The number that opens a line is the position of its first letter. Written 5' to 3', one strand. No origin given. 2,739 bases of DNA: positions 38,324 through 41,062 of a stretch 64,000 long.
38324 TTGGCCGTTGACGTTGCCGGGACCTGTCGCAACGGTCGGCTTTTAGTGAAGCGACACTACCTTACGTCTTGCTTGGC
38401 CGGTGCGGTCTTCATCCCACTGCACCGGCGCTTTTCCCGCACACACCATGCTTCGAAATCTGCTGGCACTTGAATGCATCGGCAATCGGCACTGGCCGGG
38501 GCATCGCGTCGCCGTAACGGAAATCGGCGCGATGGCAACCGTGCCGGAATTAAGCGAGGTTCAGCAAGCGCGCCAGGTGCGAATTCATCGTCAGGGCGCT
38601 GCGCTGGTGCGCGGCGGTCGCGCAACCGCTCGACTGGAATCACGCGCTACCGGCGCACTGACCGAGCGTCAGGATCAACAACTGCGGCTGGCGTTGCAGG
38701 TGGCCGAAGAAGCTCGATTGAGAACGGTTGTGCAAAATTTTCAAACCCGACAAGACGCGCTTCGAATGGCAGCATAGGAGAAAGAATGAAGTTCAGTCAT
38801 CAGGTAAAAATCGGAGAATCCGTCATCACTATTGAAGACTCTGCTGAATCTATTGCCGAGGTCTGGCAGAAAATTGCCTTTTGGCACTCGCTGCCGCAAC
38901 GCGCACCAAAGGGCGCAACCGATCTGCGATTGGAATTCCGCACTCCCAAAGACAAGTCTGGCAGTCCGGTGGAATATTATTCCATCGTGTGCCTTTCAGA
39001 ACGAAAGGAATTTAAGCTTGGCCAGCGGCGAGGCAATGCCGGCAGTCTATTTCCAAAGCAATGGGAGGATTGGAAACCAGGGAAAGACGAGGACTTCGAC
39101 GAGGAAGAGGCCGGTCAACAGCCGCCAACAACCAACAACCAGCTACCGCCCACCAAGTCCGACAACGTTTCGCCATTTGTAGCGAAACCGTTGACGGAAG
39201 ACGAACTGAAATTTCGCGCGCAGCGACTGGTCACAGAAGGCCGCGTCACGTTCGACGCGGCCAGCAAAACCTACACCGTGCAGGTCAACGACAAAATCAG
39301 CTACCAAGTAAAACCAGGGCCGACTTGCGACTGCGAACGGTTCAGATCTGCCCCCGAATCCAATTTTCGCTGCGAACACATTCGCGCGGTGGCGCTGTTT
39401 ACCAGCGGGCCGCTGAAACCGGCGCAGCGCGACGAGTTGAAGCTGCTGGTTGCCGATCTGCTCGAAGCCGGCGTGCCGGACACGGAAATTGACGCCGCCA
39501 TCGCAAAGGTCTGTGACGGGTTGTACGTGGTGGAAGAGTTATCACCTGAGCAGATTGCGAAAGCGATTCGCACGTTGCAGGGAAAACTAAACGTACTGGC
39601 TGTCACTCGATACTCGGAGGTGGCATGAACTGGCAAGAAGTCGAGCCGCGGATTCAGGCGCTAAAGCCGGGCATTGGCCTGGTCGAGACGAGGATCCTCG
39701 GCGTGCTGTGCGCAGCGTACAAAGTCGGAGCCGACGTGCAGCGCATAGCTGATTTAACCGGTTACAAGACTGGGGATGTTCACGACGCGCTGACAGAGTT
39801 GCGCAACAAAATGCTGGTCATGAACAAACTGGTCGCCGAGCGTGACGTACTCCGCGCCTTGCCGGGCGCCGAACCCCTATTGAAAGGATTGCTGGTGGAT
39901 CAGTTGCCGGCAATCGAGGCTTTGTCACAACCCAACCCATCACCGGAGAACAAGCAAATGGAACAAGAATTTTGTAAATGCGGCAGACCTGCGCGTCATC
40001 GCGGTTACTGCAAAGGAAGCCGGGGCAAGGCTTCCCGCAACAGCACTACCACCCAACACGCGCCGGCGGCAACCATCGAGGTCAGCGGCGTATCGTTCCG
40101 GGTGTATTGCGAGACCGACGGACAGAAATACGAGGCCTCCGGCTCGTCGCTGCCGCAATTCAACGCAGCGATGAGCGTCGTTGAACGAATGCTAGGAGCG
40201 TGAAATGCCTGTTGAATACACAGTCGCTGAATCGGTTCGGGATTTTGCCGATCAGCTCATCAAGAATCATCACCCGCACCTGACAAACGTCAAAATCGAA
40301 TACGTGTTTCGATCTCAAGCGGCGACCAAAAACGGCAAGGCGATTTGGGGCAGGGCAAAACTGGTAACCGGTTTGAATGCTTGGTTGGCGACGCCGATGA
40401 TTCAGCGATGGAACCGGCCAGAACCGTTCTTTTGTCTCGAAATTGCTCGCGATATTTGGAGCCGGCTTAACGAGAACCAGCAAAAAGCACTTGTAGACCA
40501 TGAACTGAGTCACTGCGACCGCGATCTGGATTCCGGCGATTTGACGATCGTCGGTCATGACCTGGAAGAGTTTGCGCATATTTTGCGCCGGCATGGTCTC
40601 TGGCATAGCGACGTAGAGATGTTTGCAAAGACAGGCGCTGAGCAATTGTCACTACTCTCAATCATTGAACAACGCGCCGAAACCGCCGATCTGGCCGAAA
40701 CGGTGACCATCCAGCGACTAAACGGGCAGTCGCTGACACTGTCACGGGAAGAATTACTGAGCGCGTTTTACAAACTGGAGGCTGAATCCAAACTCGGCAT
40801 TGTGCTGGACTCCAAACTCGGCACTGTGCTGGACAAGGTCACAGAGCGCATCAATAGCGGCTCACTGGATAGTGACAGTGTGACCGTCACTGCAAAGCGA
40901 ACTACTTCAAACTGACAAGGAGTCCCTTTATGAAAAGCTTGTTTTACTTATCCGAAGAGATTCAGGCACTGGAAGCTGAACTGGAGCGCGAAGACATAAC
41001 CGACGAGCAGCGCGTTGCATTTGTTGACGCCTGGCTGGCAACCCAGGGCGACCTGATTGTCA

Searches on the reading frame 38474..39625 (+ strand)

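Call 7: search_protein_families(library=pfam, proteins=[window:38474-39625:+], max_evalue=0.001)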
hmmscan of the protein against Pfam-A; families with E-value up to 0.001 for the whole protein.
window:38474-39625:+ (384 aa): 1 family
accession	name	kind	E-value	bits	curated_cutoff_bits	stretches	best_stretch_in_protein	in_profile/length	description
PF04434.22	SWIM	-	0.0009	19.2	19.6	0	267-308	1-35/38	SWIM zinc finger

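Call 74: search_protein_families(library=phrogs, proteins=[window:38474-39625:+], max_evalue=0.001)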
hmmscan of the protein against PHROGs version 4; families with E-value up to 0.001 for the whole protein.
window:38474-39625:+ (384 aa): 0 families

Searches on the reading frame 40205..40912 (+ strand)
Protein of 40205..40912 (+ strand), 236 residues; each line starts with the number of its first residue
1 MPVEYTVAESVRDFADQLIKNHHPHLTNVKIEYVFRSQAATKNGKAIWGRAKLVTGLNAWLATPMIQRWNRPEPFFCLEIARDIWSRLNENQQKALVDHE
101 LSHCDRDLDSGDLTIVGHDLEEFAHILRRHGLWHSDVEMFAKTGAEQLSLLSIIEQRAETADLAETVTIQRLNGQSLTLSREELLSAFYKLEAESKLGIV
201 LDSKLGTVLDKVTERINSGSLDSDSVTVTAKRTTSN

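Call 63: search_protein_families(library=pfam, proteins=[window:40205-40912:+], max_evalue=0.01)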
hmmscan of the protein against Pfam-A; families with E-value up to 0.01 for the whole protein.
window:40205-40912:+ (236 aa): 1 family
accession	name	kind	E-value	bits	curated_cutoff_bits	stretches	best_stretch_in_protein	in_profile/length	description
PF18894.6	PhageMetallopep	-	7.3e-29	101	23.7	1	4-138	2-131/134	Putative phage metallopeptidase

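Call 74: search_protein_families(library=phrogs, proteins=[window:40205-40912:+], max_evalue=0.001)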
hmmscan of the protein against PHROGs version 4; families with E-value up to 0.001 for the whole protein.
window:40205-40912:+ (236 aa): 1 family
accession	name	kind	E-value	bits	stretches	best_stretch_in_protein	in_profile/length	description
phrog_513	-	integration and excision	7.7e-19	68.9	1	6-143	30-184/208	transposase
